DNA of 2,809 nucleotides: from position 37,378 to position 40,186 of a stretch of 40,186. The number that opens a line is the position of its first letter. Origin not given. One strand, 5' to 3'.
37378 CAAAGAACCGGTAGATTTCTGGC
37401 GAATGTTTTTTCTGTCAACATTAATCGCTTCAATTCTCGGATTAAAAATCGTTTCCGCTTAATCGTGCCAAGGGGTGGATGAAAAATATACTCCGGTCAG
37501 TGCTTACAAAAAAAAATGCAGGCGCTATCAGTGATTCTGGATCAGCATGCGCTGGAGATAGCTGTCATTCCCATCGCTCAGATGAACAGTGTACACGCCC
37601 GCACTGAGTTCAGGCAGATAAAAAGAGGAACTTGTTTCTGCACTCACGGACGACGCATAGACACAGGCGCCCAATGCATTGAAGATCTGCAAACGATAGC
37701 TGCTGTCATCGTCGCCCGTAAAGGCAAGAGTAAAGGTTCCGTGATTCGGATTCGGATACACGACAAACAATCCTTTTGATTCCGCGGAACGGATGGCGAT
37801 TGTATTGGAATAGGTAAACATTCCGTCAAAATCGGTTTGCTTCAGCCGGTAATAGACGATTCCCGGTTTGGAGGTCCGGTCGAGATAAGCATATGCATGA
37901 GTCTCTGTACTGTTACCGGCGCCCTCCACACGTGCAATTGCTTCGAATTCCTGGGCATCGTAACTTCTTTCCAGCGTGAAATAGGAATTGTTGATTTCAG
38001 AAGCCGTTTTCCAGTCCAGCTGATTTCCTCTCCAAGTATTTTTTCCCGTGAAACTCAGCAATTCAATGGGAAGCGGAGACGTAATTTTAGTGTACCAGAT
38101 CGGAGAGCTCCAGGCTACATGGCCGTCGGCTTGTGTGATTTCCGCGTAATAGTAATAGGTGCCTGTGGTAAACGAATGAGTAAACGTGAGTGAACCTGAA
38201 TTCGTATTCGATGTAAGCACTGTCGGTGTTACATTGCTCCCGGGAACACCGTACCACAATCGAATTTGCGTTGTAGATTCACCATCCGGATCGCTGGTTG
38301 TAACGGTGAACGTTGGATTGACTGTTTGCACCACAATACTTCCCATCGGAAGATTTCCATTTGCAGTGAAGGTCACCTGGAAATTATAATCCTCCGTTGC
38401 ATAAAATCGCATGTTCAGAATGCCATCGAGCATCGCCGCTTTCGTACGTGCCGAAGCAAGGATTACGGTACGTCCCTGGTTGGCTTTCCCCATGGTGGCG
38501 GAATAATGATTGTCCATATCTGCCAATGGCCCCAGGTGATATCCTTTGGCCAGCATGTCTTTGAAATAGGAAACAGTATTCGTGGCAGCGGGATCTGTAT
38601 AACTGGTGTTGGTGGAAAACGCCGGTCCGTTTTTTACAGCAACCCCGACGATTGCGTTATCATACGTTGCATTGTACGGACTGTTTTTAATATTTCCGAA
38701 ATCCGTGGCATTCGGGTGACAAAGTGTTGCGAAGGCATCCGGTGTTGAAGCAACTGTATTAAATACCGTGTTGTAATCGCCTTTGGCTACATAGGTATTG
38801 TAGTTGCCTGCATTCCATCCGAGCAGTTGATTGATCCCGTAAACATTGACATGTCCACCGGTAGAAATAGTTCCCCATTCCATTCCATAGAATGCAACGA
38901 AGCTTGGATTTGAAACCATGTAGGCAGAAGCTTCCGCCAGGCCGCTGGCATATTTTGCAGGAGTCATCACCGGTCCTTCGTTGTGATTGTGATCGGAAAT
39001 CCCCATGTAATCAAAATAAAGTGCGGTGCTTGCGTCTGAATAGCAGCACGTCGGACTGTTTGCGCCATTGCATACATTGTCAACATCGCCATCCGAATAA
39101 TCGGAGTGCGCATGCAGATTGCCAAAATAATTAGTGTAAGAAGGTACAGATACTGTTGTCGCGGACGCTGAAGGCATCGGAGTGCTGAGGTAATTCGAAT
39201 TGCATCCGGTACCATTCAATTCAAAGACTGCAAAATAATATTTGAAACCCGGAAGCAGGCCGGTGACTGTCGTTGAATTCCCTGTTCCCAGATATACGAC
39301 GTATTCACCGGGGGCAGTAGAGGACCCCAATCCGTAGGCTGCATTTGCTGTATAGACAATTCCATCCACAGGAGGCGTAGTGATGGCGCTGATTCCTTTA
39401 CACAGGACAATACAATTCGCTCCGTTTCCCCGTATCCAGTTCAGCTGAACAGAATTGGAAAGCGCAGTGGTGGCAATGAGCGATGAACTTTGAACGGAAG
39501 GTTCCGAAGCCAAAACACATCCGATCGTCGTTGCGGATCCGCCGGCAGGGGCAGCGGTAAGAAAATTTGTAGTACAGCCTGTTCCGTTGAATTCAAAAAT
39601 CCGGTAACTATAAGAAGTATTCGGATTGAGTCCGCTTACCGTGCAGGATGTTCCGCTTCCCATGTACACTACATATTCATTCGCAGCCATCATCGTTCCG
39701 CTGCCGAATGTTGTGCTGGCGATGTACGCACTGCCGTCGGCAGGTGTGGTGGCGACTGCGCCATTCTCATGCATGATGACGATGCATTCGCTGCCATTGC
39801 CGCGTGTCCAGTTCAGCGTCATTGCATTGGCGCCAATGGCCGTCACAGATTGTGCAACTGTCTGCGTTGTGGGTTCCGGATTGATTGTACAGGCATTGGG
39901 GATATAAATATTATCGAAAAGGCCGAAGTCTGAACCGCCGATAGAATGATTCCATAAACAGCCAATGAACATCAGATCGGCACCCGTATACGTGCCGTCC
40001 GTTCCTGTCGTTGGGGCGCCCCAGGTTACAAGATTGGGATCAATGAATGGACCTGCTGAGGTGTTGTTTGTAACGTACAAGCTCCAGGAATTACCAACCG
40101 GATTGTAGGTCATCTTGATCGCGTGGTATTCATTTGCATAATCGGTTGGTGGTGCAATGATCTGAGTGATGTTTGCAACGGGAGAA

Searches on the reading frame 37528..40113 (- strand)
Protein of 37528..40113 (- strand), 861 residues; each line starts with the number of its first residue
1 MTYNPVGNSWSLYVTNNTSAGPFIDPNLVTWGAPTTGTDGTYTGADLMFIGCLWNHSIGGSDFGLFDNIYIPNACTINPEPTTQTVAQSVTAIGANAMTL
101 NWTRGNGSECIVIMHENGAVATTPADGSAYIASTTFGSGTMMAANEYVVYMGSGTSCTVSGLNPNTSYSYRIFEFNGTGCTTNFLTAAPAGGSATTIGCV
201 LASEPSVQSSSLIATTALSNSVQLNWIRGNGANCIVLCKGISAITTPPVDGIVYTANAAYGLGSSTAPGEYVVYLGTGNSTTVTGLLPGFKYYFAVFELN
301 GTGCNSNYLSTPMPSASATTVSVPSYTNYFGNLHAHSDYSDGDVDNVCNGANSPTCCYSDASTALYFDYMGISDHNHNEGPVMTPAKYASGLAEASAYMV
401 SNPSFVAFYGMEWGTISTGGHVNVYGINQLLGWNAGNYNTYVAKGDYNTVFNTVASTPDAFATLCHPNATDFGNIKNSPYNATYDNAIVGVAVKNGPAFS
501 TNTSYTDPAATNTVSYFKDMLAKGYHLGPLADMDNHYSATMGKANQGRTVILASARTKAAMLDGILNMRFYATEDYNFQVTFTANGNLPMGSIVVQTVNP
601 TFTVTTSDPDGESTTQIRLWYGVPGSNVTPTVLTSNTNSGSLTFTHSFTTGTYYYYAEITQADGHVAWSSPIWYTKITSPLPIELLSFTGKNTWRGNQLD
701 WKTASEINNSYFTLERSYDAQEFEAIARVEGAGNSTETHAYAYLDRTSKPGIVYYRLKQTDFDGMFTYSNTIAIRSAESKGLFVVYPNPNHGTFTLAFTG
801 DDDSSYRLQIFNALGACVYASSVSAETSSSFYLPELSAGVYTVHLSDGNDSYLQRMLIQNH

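Call 5: search_protein_families(library=pfam, proteins=[window:37528-40113:-], max_evalue=0.01)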
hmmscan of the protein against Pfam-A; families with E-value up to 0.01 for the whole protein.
window:37528-40113:- (861 aa): 4 families
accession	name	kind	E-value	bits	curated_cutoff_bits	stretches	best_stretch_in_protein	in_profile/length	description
PF18962.6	Por_Secre_tail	-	1.8e-12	47.8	27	1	785-858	1-75/75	Secretion system C-terminal sorting domain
PF16656.11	Pur_ac_phosph_N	-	4.6e-07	30.7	30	1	86-176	4-82/93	Purple acid Phosphatase, N-terminal domain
PF10179.15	NDNF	-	1.1e-06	29.2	27.3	0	272-306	82-116/127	Neuron-derived neurotrophic factor, first Fn(III) domain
PF00041.27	fn3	-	6e-06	26.8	25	0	90-179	8-73/84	Fibronectin type III domain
